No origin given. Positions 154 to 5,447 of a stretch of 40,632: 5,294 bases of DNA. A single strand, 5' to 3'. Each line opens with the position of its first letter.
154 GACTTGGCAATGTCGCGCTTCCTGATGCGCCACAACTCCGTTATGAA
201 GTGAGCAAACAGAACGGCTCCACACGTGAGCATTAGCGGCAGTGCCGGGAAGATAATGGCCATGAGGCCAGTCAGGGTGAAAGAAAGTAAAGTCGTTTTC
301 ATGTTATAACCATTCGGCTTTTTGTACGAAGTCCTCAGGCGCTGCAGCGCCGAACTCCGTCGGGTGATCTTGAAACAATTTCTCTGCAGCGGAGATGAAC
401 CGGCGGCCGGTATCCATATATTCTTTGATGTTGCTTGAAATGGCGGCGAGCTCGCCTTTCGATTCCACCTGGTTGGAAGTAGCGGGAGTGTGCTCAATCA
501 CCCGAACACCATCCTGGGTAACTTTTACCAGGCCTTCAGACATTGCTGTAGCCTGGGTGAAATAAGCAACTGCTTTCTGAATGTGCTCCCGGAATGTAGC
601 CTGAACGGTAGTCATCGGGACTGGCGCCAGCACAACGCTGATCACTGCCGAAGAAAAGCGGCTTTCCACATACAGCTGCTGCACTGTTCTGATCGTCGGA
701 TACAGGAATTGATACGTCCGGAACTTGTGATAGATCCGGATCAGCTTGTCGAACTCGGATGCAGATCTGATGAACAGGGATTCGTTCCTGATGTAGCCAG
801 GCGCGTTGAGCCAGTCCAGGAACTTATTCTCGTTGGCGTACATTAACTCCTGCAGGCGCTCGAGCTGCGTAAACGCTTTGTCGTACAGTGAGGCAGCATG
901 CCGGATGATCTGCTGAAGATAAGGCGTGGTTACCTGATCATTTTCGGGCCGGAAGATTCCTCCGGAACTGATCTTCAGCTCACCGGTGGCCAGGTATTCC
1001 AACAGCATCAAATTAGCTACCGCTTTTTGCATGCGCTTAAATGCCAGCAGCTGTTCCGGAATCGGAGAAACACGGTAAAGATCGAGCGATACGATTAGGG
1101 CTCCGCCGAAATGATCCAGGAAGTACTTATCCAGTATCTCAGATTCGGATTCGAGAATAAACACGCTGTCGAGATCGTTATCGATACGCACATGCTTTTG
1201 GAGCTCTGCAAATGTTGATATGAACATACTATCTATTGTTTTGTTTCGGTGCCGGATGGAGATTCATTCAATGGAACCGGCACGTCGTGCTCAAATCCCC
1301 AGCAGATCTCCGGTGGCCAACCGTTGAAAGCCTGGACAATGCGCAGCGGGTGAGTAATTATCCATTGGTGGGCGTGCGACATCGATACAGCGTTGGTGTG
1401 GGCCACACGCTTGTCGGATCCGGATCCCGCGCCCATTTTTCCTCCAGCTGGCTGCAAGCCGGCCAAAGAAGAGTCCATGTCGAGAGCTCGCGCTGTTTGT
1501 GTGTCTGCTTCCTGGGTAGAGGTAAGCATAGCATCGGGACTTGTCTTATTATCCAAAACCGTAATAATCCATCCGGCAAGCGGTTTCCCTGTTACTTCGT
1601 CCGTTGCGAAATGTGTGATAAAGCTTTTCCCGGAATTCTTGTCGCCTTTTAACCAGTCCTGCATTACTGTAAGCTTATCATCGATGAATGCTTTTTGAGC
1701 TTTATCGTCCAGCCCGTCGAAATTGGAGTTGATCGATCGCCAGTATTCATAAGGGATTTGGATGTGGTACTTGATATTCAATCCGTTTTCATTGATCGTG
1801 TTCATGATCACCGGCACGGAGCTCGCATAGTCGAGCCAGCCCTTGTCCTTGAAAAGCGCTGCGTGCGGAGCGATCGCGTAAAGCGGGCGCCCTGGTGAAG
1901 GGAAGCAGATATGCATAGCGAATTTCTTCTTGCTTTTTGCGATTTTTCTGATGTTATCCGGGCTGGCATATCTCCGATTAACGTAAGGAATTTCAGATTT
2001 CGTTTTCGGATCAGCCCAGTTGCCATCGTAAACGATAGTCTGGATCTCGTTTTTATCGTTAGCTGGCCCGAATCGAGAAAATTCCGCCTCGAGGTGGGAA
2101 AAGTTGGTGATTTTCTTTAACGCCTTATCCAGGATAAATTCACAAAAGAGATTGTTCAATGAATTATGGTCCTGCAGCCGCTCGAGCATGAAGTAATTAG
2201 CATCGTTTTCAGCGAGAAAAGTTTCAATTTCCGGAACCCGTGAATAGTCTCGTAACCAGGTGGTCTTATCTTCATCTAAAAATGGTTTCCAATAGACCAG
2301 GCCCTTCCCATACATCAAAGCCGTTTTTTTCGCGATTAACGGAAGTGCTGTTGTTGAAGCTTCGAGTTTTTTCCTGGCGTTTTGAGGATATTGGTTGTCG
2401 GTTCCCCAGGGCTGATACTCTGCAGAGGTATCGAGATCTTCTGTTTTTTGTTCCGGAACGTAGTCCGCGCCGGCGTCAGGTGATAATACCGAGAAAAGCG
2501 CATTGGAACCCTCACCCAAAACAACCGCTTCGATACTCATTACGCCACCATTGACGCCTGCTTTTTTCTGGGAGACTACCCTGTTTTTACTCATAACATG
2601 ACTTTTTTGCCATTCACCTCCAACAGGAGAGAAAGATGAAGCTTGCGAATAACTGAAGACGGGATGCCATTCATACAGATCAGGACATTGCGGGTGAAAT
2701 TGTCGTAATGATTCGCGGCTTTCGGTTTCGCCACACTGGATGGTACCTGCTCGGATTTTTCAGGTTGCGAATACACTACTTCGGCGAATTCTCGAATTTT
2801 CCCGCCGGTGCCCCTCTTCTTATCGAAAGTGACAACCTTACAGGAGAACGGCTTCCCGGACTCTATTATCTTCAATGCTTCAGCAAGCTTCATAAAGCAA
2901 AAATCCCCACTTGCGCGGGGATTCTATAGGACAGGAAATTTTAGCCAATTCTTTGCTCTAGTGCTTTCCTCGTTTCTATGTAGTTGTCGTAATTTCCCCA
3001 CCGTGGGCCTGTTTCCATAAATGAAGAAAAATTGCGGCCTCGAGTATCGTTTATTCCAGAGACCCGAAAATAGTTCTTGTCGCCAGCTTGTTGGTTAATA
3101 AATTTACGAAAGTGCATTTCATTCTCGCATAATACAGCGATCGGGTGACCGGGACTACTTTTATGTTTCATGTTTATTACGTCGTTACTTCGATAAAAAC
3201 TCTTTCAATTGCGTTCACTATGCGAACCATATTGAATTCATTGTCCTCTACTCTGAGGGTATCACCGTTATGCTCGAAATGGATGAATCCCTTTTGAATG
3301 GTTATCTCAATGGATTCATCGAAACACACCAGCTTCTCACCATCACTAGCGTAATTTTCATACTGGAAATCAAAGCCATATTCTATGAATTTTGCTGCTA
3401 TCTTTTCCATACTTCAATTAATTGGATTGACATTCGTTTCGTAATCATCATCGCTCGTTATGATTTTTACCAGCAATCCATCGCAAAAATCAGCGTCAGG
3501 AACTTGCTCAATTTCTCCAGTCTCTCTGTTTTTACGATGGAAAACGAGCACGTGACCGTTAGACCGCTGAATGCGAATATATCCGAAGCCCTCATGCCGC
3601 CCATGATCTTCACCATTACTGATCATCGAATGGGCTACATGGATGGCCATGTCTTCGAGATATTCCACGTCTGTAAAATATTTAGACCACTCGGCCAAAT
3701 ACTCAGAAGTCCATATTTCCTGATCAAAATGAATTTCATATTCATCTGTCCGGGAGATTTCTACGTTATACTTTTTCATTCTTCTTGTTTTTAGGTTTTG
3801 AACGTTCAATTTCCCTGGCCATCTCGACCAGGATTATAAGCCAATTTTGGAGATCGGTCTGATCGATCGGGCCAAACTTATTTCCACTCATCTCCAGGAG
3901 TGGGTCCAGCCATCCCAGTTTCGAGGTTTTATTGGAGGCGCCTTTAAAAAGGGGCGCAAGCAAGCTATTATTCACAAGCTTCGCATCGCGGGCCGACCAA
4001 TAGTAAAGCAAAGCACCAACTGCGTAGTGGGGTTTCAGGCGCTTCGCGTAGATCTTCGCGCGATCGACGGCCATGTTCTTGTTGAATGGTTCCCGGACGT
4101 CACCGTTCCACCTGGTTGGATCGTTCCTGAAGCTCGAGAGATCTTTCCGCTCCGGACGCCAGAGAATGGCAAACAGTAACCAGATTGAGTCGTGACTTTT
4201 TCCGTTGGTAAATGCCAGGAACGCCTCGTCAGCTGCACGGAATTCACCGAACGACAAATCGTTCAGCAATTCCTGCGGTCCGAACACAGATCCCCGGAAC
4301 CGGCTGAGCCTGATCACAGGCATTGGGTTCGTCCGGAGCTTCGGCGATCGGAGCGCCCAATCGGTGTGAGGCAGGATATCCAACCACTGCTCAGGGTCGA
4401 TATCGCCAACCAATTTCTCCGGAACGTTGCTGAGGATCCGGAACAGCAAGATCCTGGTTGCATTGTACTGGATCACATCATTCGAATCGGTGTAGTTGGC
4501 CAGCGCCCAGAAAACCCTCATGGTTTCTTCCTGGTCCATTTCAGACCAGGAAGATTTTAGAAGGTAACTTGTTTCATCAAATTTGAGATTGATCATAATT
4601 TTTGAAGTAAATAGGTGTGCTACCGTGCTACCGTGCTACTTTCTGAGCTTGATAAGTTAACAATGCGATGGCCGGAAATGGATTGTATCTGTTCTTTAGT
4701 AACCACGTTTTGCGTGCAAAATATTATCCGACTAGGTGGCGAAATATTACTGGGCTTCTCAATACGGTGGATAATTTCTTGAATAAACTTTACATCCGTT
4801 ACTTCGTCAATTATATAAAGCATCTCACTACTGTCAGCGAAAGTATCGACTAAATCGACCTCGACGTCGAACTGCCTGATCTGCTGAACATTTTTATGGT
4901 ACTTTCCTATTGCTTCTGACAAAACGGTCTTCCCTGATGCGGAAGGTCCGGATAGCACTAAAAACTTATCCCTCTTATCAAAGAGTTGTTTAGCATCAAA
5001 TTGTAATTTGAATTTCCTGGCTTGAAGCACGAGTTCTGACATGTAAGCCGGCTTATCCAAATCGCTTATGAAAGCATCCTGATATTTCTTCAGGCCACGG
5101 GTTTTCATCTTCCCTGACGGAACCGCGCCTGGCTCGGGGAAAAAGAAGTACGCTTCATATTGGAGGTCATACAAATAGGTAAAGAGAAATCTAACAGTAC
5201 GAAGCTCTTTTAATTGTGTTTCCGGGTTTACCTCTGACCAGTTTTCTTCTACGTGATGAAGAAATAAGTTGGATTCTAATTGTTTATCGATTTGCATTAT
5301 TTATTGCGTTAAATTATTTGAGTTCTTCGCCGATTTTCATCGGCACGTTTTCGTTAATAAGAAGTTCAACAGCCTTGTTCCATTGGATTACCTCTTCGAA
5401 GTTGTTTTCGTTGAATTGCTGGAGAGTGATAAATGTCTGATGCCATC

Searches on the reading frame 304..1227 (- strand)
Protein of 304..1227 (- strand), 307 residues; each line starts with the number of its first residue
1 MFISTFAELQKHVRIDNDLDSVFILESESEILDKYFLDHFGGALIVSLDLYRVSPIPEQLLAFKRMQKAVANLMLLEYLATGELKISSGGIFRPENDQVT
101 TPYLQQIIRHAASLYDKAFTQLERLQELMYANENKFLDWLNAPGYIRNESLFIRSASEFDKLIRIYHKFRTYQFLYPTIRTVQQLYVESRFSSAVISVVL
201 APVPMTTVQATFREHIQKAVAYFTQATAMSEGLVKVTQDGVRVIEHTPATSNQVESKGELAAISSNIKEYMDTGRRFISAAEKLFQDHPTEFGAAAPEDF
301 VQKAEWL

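Call 11: search_protein_families(library=phrogs, proteins=[window:304-1227:-], max_evalue=0.001)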
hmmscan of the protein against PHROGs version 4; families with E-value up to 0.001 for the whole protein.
window:304-1227:- (307 aa): 0 families

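Call 18: search_protein_families(library=pfam, proteins=[window:304-1227:-], max_evalue=0.01)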
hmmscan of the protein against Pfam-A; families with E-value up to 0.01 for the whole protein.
window:304-1227:- (307 aa): 1 family
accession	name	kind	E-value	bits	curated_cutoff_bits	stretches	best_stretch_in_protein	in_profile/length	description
PF20459.4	DUF6712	-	3.2e-13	50.2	25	2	62-146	34-118/121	Family of unknown function (DUF6712)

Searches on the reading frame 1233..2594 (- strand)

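Call 11: search_protein_families(library=phrogs, proteins=[window:1233-2594:-], max_evalue=0.001)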
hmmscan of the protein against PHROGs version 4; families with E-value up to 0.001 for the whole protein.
window:1233-2594:- (453 aa): 2 families
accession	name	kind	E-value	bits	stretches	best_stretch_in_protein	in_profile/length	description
phrog_22277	-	unknown function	2.5e-11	43.9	1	246-404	236-402/456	-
phrog_11226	-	head and packaging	1e-07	32.3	1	55-99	19-63/388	portal protein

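Call 18: search_protein_families(library=pfam, proteins=[window:1233-2594:-], max_evalue=0.01)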
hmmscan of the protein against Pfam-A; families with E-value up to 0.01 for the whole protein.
window:1233-2594:- (453 aa): 0 families

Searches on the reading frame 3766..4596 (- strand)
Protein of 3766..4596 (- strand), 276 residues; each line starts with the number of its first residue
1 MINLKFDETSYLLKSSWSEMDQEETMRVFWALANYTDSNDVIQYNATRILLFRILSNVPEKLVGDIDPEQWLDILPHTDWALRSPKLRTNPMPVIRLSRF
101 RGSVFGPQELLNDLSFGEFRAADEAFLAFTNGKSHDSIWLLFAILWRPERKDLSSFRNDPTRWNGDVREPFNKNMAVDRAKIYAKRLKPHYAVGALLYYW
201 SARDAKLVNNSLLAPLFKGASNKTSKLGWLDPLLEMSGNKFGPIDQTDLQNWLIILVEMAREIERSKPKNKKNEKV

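Call 11: search_protein_families(library=phrogs, proteins=[window:3766-4596:-], max_evalue=0.001)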
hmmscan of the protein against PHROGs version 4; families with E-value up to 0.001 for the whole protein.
window:3766-4596:- (276 aa): 1 family
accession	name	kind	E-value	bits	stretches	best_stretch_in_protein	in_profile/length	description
phrog_25418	-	unknown function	0.00051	20.6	1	90-202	102-204/293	-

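Call 17: search_protein_families(library=pfam, proteins=[window:3766-4596:-], max_evalue=0.01)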
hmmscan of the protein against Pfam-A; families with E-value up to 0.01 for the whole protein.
window:3766-4596:- (276 aa): 0 families

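Call 62: search_protein_families(library=pfam, proteins=[window:3766-4596:-], max_evalue=0.01)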
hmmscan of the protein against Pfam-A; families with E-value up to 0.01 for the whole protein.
window:3766-4596:- (276 aa): 0 families

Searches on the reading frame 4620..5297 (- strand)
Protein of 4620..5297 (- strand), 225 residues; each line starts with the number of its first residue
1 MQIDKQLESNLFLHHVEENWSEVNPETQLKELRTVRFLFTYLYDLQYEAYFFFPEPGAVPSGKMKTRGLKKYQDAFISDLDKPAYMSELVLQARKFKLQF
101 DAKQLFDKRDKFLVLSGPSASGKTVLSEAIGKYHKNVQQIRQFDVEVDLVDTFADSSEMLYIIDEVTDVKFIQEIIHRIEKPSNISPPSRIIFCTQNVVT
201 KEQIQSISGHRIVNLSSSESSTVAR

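Call 11: search_protein_families(library=phrogs, proteins=[window:4620-5297:-], max_evalue=0.001)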
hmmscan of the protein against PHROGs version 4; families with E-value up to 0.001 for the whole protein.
window:4620-5297:- (225 aa): 0 families

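Call 17: search_protein_families(library=pfam, proteins=[window:4620-5297:-], max_evalue=0.01)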
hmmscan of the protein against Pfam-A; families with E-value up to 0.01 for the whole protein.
window:4620-5297:- (225 aa): 3 families
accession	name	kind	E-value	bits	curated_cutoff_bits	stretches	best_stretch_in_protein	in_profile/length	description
PF13173.12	AAA_14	-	0.00039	20.9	27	1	110-181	2-86/129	AAA domain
PF20720.3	nSTAND3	-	0.00084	19.5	27.2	1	108-168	15-76/155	Novel STAND NTPase 3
PF00931.28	NB-ARC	-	0.0089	15.7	23.5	0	104-161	11-56/248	NB-ARC domain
